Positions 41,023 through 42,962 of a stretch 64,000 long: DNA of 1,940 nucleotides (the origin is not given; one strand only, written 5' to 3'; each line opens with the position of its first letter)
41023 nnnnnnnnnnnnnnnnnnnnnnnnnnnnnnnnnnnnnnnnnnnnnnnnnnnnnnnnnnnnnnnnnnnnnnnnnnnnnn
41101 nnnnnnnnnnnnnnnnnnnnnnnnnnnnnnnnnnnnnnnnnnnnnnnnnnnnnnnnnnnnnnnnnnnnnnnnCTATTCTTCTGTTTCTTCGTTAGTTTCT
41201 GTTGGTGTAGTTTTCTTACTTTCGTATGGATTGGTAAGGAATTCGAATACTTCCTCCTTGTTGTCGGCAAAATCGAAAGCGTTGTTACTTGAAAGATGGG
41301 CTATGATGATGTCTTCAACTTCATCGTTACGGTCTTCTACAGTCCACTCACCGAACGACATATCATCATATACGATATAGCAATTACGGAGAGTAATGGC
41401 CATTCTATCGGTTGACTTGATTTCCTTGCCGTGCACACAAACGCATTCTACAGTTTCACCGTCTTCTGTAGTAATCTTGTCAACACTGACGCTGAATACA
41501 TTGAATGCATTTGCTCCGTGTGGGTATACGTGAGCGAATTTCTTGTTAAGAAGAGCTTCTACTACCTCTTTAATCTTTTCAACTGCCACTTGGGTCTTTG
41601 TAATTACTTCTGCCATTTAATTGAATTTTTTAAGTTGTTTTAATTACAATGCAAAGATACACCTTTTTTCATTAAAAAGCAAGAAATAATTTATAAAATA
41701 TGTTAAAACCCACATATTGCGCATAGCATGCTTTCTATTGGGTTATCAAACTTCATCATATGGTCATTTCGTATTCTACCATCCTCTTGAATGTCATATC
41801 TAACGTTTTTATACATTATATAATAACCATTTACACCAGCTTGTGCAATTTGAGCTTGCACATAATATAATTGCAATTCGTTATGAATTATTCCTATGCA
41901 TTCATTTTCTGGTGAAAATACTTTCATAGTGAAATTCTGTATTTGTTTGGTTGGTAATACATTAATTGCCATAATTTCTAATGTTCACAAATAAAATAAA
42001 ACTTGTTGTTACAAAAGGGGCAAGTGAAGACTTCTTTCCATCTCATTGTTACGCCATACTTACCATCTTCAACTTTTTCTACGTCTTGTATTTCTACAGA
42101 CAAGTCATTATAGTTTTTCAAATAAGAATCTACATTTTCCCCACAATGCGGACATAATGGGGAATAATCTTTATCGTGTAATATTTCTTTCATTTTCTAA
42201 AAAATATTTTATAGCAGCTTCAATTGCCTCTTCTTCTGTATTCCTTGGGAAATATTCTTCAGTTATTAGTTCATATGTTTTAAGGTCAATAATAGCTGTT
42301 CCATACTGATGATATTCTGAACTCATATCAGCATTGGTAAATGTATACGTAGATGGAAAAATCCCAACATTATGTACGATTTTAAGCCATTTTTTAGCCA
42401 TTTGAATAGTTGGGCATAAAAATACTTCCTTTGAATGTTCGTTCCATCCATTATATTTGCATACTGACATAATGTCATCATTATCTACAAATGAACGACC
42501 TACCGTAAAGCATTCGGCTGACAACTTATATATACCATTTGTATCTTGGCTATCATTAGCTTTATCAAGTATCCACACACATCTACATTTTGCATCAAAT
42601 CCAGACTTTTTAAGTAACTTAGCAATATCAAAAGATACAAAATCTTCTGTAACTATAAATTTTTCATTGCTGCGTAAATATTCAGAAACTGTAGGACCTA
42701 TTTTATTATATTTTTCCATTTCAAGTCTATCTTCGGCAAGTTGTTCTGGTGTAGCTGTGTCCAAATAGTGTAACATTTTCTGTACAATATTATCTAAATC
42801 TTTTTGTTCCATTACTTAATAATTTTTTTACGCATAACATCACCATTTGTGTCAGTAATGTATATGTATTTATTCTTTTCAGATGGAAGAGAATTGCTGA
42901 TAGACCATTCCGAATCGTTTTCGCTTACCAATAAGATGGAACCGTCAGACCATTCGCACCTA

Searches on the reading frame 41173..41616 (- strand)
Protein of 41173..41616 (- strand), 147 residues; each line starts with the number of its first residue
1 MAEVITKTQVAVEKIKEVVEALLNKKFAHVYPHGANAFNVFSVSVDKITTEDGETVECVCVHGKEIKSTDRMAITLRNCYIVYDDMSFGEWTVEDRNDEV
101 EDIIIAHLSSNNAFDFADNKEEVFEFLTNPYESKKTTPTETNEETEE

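Call 3: search_protein_families(library=pfam, proteins=[window:41173-41616:-], max_evalue=0.01)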
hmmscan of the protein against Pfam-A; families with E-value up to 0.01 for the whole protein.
window:41173-41616:- (147 aa): 0 families

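Call 5: search_protein_families(library=phrogs, proteins=[window:41173-41616:-], max_evalue=0.001)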
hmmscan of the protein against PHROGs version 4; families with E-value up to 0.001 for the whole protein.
window:41173-41616:- (147 aa): 0 families

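Call 63: find_homologous_proteins(query=window:41173-41616:-, max_evalue=0.001)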
Query window:41173-41616:- (147 aa): 1 proteins with E <= 0.001 among 13 candidates.
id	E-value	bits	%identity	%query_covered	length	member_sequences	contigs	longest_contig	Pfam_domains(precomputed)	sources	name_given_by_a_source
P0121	3.6e-86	304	96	100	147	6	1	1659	-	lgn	-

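Call 70: predict_structure(protein=window:41173-41616:-)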
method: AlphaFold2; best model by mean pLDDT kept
length: 147 residues; sequences in the alignment: 1
mean_pLDDT: 42.7   pTM: 0.35
mean pLDDT of the five models: 42.7, 42.0, 39.5, 39.4, 38.8
residues with pLDDT >= 90: 0; 70-90: 0; 50-70: 46; < 50: 101
segments of 3 or more residues with pLDDT < 50: 1-10, 22-38, 69-75, 81-141
pLDDT, mean of each block of 10 residues (from residue 1): 41 56 42 44 58 56 52 46 35 35 33 31 33 31 49
secondary structure, 60 per line:
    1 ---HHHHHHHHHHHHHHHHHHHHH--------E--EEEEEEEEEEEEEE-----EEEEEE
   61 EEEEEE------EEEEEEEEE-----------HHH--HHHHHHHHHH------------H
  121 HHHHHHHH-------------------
elements in order: H4-24 E36-49 E55-66 E73-81 H98-107 H120-128

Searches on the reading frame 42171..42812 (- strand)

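Call 3: search_protein_families(library=pfam, proteins=[window:42171-42812:-], max_evalue=0.01)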
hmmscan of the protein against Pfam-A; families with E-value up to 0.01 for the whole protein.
window:42171-42812:- (213 aa): 0 families

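Call 5: search_protein_families(library=phrogs, proteins=[window:42171-42812:-], max_evalue=0.001)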
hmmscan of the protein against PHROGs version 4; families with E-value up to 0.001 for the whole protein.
window:42171-42812:- (213 aa): 1 family
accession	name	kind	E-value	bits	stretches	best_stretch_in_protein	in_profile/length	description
phrog_12005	-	unknown function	2.2e-08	35.6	1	56-202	2-124/137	-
